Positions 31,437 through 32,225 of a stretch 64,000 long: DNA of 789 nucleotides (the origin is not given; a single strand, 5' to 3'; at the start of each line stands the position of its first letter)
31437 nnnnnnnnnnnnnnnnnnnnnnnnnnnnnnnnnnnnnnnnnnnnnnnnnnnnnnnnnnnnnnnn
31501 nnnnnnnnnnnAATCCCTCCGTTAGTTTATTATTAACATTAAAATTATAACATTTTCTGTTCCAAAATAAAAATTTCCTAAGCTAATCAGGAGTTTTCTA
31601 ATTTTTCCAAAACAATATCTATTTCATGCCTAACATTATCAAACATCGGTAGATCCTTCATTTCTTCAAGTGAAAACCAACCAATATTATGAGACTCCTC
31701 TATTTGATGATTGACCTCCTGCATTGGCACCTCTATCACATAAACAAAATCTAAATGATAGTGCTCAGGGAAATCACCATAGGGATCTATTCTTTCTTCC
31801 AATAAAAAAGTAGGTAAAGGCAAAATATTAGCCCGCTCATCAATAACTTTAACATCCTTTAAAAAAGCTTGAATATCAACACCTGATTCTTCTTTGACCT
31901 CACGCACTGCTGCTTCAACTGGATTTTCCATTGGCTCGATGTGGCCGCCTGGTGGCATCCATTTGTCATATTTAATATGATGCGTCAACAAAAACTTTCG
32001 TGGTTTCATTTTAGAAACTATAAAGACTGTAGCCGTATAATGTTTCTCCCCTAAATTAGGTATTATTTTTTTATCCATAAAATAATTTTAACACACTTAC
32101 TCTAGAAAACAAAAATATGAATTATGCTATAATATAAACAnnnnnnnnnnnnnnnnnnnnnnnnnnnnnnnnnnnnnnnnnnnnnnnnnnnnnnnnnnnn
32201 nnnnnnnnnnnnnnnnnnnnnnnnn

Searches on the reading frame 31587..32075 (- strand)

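Call 116: search_protein_families(library=padloc, proteins=[window:31587-32075:-], max_evalue=0.001)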
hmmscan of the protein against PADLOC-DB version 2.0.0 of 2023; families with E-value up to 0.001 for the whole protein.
window:31587-32075:- (162 aa): 1 family
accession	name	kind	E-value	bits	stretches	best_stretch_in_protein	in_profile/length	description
PDLC04899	PDC-S07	-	3.2e-08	31.3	1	37-71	33-67/135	-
